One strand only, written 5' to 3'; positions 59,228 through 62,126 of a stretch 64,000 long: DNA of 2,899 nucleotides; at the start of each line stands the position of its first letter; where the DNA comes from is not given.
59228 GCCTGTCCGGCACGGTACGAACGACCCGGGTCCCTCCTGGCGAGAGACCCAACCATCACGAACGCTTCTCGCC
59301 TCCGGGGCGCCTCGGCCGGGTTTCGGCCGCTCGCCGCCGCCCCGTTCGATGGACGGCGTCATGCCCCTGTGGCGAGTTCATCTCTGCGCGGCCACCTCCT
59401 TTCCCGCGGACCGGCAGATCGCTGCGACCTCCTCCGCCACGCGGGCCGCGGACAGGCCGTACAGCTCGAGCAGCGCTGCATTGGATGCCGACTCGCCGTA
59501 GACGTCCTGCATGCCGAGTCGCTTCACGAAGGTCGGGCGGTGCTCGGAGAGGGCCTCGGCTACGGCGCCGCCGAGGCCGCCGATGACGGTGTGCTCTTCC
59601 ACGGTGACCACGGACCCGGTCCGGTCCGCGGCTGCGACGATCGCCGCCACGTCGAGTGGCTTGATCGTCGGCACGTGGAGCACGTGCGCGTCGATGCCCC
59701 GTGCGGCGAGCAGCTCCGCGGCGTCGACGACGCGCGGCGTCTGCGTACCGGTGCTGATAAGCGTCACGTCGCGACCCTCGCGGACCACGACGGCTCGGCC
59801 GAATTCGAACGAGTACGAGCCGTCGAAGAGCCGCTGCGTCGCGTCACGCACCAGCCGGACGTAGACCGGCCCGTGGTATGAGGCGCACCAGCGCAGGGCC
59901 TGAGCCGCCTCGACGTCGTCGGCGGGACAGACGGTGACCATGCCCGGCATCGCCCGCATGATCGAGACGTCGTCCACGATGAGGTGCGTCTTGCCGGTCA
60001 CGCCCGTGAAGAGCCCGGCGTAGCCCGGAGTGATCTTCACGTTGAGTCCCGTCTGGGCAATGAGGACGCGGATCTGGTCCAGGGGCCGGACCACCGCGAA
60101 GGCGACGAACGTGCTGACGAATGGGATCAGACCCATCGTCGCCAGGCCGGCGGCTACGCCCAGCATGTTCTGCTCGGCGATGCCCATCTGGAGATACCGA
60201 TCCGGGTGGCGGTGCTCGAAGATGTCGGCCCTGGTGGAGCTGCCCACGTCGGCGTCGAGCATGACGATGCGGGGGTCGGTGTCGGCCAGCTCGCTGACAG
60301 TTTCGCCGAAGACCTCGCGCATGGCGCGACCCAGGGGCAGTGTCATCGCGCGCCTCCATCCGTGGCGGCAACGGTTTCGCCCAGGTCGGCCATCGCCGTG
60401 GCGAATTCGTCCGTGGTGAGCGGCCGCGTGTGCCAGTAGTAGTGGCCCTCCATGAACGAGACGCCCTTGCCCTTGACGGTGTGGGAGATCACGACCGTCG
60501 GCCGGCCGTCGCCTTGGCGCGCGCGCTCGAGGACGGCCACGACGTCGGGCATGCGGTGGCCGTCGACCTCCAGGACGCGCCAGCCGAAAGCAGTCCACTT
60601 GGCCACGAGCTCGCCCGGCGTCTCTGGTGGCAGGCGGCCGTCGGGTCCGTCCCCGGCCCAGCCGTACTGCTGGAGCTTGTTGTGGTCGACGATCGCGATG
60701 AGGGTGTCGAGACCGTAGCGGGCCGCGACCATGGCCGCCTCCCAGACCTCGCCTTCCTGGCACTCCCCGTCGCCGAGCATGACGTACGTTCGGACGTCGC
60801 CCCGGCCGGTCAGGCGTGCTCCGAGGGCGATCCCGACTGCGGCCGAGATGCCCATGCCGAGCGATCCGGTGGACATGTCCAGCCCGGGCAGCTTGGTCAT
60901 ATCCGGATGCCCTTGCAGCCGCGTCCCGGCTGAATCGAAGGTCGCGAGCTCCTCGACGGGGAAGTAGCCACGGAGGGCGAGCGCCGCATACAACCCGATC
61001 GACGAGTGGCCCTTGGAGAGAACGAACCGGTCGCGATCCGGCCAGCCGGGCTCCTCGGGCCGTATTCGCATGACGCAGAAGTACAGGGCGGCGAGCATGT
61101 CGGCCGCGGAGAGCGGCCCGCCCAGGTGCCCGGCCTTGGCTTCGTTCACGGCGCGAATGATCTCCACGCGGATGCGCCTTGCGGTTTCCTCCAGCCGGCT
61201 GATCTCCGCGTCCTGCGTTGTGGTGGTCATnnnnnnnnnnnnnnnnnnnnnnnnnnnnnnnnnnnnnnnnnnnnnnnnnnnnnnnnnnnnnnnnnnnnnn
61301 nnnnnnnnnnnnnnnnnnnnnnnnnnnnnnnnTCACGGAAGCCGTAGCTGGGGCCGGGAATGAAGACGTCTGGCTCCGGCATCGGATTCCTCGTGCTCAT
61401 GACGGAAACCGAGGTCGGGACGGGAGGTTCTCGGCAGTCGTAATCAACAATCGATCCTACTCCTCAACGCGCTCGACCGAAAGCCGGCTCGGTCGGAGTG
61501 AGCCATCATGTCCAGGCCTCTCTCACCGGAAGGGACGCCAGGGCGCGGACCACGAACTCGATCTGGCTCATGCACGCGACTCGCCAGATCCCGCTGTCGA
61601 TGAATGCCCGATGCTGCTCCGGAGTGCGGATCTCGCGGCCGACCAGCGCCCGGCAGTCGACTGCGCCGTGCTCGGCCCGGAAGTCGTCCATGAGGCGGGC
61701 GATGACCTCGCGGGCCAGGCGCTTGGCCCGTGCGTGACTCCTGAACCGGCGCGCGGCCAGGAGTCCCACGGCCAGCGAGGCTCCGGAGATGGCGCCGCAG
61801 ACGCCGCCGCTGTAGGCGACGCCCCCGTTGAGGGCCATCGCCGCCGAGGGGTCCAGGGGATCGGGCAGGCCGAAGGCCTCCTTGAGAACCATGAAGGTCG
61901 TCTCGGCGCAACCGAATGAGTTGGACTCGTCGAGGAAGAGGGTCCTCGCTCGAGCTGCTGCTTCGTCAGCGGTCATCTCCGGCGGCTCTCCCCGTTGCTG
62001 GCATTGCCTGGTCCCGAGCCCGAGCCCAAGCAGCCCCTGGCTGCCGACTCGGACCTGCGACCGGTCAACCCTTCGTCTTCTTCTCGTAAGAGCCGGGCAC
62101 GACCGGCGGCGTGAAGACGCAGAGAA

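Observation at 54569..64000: Ten-gene minus-strand cluster with a PEP/phosphoryl-transfer theme, built largely from uncharacterised families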

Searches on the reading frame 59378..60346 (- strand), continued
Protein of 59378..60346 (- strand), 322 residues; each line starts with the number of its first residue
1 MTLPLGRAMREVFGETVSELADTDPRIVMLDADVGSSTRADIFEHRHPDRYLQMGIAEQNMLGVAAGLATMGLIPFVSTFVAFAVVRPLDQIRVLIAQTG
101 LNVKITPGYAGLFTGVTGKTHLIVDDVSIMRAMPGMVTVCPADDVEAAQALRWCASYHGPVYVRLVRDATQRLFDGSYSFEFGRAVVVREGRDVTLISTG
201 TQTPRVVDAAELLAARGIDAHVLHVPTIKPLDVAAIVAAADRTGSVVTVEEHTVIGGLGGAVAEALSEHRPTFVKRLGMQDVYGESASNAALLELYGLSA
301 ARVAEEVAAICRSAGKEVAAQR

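Call 59: search_solved_structures(query=window:59378-60346:-, max_evalue=1e-10)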
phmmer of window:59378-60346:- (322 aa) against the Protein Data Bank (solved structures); distinct sequences matched with E-value up to 1e-10: 25.
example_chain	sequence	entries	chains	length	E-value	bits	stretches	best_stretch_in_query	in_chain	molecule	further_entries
6yaj_AAA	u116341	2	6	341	3.8e-80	272.8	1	6-306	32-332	C-terminal chain of split transketolase from Carboxydothermus hydrogenoformans | C-terminal component of the split chain transketolase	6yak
6ha3_A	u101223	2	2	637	3.4e-45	158.1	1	8-311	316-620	Transketolase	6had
4kxu_A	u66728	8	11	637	3.5e-45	158.1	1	8-311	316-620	Transketolase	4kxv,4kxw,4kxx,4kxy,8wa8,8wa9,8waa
6rjb_A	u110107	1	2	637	5.3e-45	157.5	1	8-311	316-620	Transketolase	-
3ooy_A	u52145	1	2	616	6.6e-45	157.2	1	8-308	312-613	Transketolase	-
3mos_A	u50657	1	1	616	1e-44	156.5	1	8-307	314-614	Transketolase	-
6xxg_AAA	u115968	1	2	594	6.5e-35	124.3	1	11-303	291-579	1-deoxy-D-xylulose-5-phosphate synthase,1-deoxy-D-xylulose-5-phosphate synthase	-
2o1x_A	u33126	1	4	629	7.5e-35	124.1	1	11-303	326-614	1-deoxy-D-xylulose-5-phosphate synthase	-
6ouv_A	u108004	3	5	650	8.1e-35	124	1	11-303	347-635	1-deoxy-D-xylulose-5-phosphate synthase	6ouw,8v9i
8a29_A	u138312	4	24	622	6e-34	121.2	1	10-306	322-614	1-deoxy-D-xylulose-5-phosphate synthase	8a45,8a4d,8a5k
8a8y_A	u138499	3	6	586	8.8e-31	110.8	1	10-304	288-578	1-deoxy-D-xylulose-5-phosphate synthase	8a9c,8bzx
2o1s_A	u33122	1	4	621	1.7e-30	109.9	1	10-307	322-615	1-deoxy-D-xylulose-5-phosphate synthase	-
7bzx_B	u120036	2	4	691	2.2e-25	93.1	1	12-266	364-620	1-deoxy-D-xylulose-5-phosphate synthase, chloroplastic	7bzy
1w85_B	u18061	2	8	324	2.3e-18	70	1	23-268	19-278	PYRUVATE DEHYDROGENASE E1 COMPONENT, BETA SUBUNIT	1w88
3duf_B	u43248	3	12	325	2.3e-18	70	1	23-268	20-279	Pyruvate dehydrogenase E1 component subunit beta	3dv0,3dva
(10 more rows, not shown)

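Call 70: search_solved_structures(query=L088:7117-8502:+, max_evalue=0.01)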
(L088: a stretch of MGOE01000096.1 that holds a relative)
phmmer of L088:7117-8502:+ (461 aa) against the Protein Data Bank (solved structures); distinct sequences matched with E-value up to 0.01: 1.
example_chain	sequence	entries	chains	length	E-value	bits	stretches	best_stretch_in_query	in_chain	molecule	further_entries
4n03_A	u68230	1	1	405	0.00012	24.2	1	27-295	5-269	ABC-type branched-chain amino acid transport systems periplasmic component-like protein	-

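Call 83: search_protein_families(library=ncbifam, proteins=[L123:14854-15936:+, L107:6573-8321:-, L107:4928-5830:-, L109:264-1172:-, L107:385-1290:-, L123:12770-13762:+, L088:7117-8502:+], max_evalue=1e-8)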
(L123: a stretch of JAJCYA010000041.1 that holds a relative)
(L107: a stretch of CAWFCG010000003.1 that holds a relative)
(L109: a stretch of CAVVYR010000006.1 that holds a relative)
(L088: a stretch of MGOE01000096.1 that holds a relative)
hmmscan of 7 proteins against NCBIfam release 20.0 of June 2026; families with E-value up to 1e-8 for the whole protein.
L123:14854-15936:+ (360 aa): 16 families
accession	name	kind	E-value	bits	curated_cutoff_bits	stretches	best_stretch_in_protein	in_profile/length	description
TIGR02089.1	TTC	equivalog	4.4e-133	443.5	470.4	1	1-358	1-351/352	tartrate dehydrogenase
NF002898.0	PRK03437.1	equivalog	1.1e-123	413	393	1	4-359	5-345/347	3-isopropylmalate dehydrogenase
NF006048.0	PRK08194.1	equivalog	1.8e-123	412.1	501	1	3-359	3-349/352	tartrate dehydrogenase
NF040626.1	AksF2_Meth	equivalog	6.2e-78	262.4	540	1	4-359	2-330/333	homoisocitrate dehydrogenase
TIGR02088.1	LEU3_arch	subfamily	1.5e-77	261.1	409.8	1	6-355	1-323/324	isopropylmalate/isohomocitrate dehydrogenases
TIGR00169.1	leuB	equivalog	1.1e-70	238.4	353.2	1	5-352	1-342/349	3-isopropylmalate dehydrogenase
NF006529.0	PRK08997.1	equivalog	2.2e-65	220.9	510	1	4-359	4-335/335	isocitrate dehydrogenase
NF040619.1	AksF_Meth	equivalog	3.8e-65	220.2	500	1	5-353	3-341/343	homoisocitrate dehydrogenase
NF006673.0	PRK09222.1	equivalog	4.4e-60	204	509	1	5-349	6-325/482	NADP-dependent isocitrate dehydrogenase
TIGR00175.1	mito_nad_idh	equivalog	1.2e-58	198.9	432.4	1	4-358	4-333/334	isocitrate dehydrogenase (NAD(+))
NF040855.1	iso_homocit_dh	equivalog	8.9e-52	176.4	680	1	4-359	2-319/345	isocitrate--homoisocitrate dehydrogenase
TIGR02924.1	ICDH_alpha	equivalog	9.6e-46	156.8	561.35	1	6-344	3-316/473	isocitrate dehydrogenase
TIGR00183.1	prok_nadp_idh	equivalog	1.9e-41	142.3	567.3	2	220-337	275-389/417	isocitrate dehydrogenase (NADP(+))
NF005425.0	PRK07006.1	equivalog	1.7e-37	129.2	490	2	222-337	277-389/416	NADP-dependent isocitrate dehydrogenase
NF005036.0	PRK06451.1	equivalog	5.1e-31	107.8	484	2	225-337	273-382/412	NADP-dependent isocitrate dehydrogenase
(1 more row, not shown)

L107:6573-8321:- (582 aa): 21 families
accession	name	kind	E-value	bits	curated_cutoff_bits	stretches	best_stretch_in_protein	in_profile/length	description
NF006153.0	PRK08296.1-5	subfamily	6e-48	163.6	578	1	161-580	166-606/608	hypothetical protein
NF052631.1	prodigiosin_PigC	equivalog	1.6e-39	135.5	1300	1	203-579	513-881/883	prodigiosin ligase PigC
NF052632.1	undecylprod_RedH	equivalog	9.1e-39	133.1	1350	1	205-580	512-878/880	undecylprodigiosin ligase RedH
NF006149.0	PRK08296.1-1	equivalog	2.8e-38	131.6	730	1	475-580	462-567/568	hypothetical protein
NF004881.0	PRK06241.2-2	equivalog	9.5e-38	130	883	1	141-580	458-890/898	phosphoenolpyruvate synthase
NF006151.0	PRK08296.1-3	equivalog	1.1e-37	129.8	693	1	25-580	38-603/604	hypothetical protein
NF006150.0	PRK08296.1-2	subfamily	7.2e-37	126.9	650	1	335-580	342-605/633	hypothetical protein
NF004878.0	PRK06241.1-3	subfamily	7e-34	117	945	1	379-580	701-889/891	phosphoenolpyruvate synthase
NF006152.0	PRK08296.1-4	equivalog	3.9e-32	111.4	723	1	477-579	505-607/609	hypothetical protein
NF004877.0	PRK06241.1-2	subfamily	5.6e-32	110.9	866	1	380-580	683-868/869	phosphoenolpyruvate synthase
NF041857.1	RIF_Ptrans_rph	equivalog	1.5e-31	109.6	999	1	382-580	681-864/864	rifamycin-inactivating phosphotransferase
NF004879.0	PRK06241.1-4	equivalog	7.6e-29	100.4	976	1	383-580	686-868/868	phosphoenolpyruvate synthase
NF004880.0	PRK06241.2-1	equivalog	1.1e-28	99.7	972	1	383-580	656-837/837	phosphoenolpyruvate synthase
NF005057.0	PRK06464.1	equivalog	1.7e-26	92.6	598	1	471-577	351-460/798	phosphoenolpyruvate synthase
TIGR01418.1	PEP_synth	equivalog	1.8e-25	89.4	739.75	1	472-576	348-455/784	pyruvate, water dikinase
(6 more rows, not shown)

L107:4928-5830:- (300 aa): 0 families

L109:264-1172:- (302 aa): 0 families

L107:385-1290:- (301 aa): 0 families

L123:12770-13762:+ (330 aa): 3 families
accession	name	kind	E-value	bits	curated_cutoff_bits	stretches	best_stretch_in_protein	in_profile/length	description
TIGR03182.1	PDH_E1_alph_y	equivalog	2.9e-100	335.2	393.85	1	10-322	3-315/315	pyruvate dehydrogenase (acetyl-transferring) E1 component subunit alpha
TIGR03181.1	PDH_E1_alph_x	equivalog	5.6e-73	245.8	411.35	1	5-323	20-329/341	pyruvate dehydrogenase (acetyl-transferring) E1 component subunit alpha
NF004559.0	PRK05899.2-5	equivalog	1.1e-11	43.7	488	1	119-249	128-255/627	transketolase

L088:7117-8502:+ (461 aa): 0 families

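Call 85: search_protein_families(library=pfam, proteins=[L140:453-1301:+, L140:3919-4914:+, L140:5275-6054:+, L140:13958-14893:+, L140:14930-15967:+, L140:15978-16817:+, L140:17868-19277:+, L140:19365-20279:-, L140:3259-5025:-, L140:12922-13794:+], max_evalue=0.0001)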
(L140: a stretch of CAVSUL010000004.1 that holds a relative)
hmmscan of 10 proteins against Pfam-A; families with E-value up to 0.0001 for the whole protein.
L140:453-1301:+ (282 aa): 2 families
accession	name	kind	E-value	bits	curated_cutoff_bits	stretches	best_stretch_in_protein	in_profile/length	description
PF08543.17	Phos_pyr_kin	-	8.3e-17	61.8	27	1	80-254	67-236/246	Phosphomethylpyrimidine kinase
PF00294.29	PfkB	-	4.6e-11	43.1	25.8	1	121-244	165-284/302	pfkB family carbohydrate kinase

L140:3919-4914:+ (331 aa): 0 families

L140:5275-6054:+ (259 aa): 2 families
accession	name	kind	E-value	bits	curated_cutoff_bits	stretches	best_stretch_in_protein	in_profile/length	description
PF02629.25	CoA_binding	-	1.2e-18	68.1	22.3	1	138-231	5-96/97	CoA binding domain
PF06971.19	Put_DNA-bind_N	-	2.5e-17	63.1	27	1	59-105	2-48/49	Putative DNA-binding protein N-terminus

L140:13958-14893:+ (311 aa): 2 families
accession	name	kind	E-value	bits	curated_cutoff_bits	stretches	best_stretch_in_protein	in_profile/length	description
PF13407.12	Peripla_BP_4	-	3.6e-45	155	35.1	1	28-277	1-255/258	Periplasmic binding protein domain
PF00532.27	Peripla_BP_1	-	1e-09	38.7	22.2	1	35-230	10-207/281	Periplasmic binding proteins and sugar binding domain of LacI family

L140:14930-15967:+ (345 aa): 1 family
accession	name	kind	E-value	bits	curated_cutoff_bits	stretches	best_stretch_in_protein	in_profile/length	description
PF02653.21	BPD_transp_2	-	2.4e-44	152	26.8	1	58-331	3-269/269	Branched-chain amino acid transport system / permease component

L140:15978-16817:+ (279 aa): 2 families
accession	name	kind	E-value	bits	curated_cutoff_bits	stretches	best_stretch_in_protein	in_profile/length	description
PF00005.33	ABC_tran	-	3.5e-30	105.8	25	1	20-174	1-137/137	ABC transporter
PF13304.12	AAA_21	-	3e-08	34.5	27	0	32-69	1-34/304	AAA domain, putative AbiEii toxin, Type IV TA system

L140:17868-19277:+ (469 aa): 2 families
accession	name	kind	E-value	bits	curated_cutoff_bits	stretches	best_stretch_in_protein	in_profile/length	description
PF00206.25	Lyase_1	-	1.4e-100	337.2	27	1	11-341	1-312/312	Lyase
PF10415.14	FumaraseC_C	-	2.7e-19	69.7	32.5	1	407-460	1-54/54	Fumarase C C-terminus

L140:19365-20279:- (304 aa): 2 families
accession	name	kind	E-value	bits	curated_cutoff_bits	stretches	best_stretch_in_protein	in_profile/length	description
PF03466.25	LysR_substrate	-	4.9e-38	131.1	28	1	112-304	14-205/209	LysR substrate binding domain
PF00126.33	HTH_1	-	3.9e-24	84.8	26.6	1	16-74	2-60/60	Bacterial regulatory helix-turn-helix protein, lysR family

L140:3259-5025:- (588 aa): 7 families
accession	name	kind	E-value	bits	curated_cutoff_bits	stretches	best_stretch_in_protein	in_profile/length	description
PF13177.12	DNA_pol3_delta2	-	4.4e-46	157.2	27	1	30-187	1-159/161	DNA polymerase III, delta subunit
PF12169.13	DNA_pol3_gamma3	-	3.9e-16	59.5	24.4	1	243-369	2-129/143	DNA polymerase III subunits gamma and tau domain III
PF00004.35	AAA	-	1.7e-13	51.6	21.2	1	52-182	2-125/131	ATPase family associated with various cellular activities (AAA)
PF22608.2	DNAX_ATPase_lid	-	4.4e-13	49.2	27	1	193-239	2-48/49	DNA polymerase III clamp loader subunit, ATPase lid domain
PF13401.12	AAA_22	-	2.9e-09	37.8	27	1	50-164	7-120/130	AAA domain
PF13604.12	AAA_30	-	3.7e-06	27.2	27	1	51-163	21-122/191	AAA domain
PF05496.18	RuvB_N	-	1.3e-05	25.4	27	0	21-76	2-61/159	Holliday junction DNA helicase RuvB P-loop domain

L140:12922-13794:+ (290 aa): 1 family
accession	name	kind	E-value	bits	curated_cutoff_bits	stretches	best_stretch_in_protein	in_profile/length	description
PF04962.18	KduI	-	3.2e-74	250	23.9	1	29-275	11-262/262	KduI/IolB family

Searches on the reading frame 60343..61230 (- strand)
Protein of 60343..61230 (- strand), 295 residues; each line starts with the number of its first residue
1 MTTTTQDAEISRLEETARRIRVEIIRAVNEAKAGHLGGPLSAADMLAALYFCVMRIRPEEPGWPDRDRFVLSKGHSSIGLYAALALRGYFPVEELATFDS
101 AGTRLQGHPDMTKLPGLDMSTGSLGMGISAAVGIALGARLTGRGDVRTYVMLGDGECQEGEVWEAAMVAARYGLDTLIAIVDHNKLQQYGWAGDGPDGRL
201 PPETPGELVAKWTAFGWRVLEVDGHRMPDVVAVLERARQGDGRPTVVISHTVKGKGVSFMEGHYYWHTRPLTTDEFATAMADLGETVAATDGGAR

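Call 5: search_protein_families(library=pfam, proteins=[window:60343-61230:-], max_evalue=0.01)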
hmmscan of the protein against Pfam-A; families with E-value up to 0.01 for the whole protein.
window:60343-61230:- (295 aa): 4 families
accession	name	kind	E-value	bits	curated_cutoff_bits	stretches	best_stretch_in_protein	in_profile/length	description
PF00456.26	Transketolase_N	-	7.7e-54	183.3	22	1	16-284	5-276/334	Transketolase, thiamine diphosphate binding domain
PF13292.11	DXP_synthase_N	-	2.1e-08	34.2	21.2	1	9-185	14-172/274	1-deoxy-D-xylulose-5-phosphate synthase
PF02775.26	TPP_enzyme_C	-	6.2e-07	29.8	21.9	1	120-247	26-149/151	Thiamine pyrophosphate enzyme, C-terminal TPP binding domain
PF00676.26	E1_dh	-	0.00083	18.8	22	1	122-185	101-162/300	Dehydrogenase E1 component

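Call 6: search_protein_families(library=ncbifam, proteins=[window:60343-61230:-], max_evalue=0.01)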
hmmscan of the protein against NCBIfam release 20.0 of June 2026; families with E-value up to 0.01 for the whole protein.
window:60343-61230:- (295 aa): 12 families
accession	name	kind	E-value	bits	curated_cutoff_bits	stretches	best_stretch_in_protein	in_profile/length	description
NF004559.0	PRK05899.2-5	equivalog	1.3e-85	287.9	488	1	3-287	8-283/627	transketolase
NF004556.0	PRK05899.2-2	equivalog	1.8e-70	238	575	1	5-285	9-278/639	transketolase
TIGR00232.1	tktlase_bact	equivalog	2.7e-57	194.5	682.25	1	17-282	4-272/654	transketolase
NF004558.0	PRK05899.2-4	equivalog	3.5e-43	147.9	788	1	20-280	10-267/651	transketolase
TIGR00759.1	aceE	equivalog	5.9e-18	64.2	859.9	2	31-187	99-259/885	pyruvate dehydrogenase (acetyl-transferring), homodimeric type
TIGR03186.1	AKGDH_not_PDH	exception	1.4e-14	53.3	1408.3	2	32-222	100-289/889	alpha-ketoglutarate dehydrogenase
TIGR00204.1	dxs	equivalog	1.6e-09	36.9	465.95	1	6-184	11-171/616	1-deoxy-D-xylulose-5-phosphate synthase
TIGR03181.1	PDH_E1_alph_x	equivalog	2.3e-08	33.3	411.35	1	124-245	124-239/341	pyruvate dehydrogenase (acetyl-transferring) E1 component subunit alpha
TIGR03182.1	PDH_E1_alph_y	equivalog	7.9e-08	31.6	393.85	1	122-265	110-247/315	pyruvate dehydrogenase (acetyl-transferring) E1 component subunit alpha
NF003933.0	PRK05444.2-2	equivalog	2.7e-06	26.2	395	1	9-258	21-254/606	1-deoxy-D-xylulose-5-phosphate synthase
NF008968.0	PRK12315.1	subfamily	2e-05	23.1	510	1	125-268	117-261/582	1-deoxy-D-xylulose-5-phosphate synthase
NF003616.0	PRK05261.1-1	subfamily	0.0049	15.2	777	1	111-171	130-188/788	phosphoketolase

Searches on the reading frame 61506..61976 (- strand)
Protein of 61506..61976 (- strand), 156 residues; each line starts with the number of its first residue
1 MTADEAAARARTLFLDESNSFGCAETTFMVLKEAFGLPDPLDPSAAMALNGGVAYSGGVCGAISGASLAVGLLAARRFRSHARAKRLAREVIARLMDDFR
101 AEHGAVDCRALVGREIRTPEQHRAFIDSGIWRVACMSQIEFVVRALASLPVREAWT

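Call 5: search_protein_families(library=pfam, proteins=[window:61506-61976:-], max_evalue=0.01)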
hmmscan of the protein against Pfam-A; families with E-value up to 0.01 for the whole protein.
window:61506-61976:- (156 aa): 1 family
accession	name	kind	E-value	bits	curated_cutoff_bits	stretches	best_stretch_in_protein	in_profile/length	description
PF09719.15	C_GCAxxG_C_C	-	2.6e-18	66.7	27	1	22-146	2-115/118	Putative redox-active protein (C_GCAxxG_C_C)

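Call 6: search_protein_families(library=ncbifam, proteins=[window:61506-61976:-], max_evalue=0.01)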
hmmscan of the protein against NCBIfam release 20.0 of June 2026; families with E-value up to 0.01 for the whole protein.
window:61506-61976:- (156 aa): 4 families
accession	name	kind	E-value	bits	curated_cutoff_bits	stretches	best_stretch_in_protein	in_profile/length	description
NF045501.1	HUGP_GUXX-star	exception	5.1e-20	72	325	1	4-147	8-152/236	HUGP/GUXX-star fusion selenoprotein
TIGR01909.1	C_GCAxxG_C_C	subfamily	1.4e-12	47.8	47.4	1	22-145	2-115/120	C-GCAxxG-C-C family (seleno)protein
NF045669.1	DVU1555_fam_CGA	exception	1.8e-08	34.2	103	1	39-118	32-115/140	DVU_1555 family C-GCAxxG-C-C protein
NF047622.1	SptSoretCytCDesul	equivalog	0.0023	17.4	400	1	19-79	73-134/275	split-Soret cytochrome c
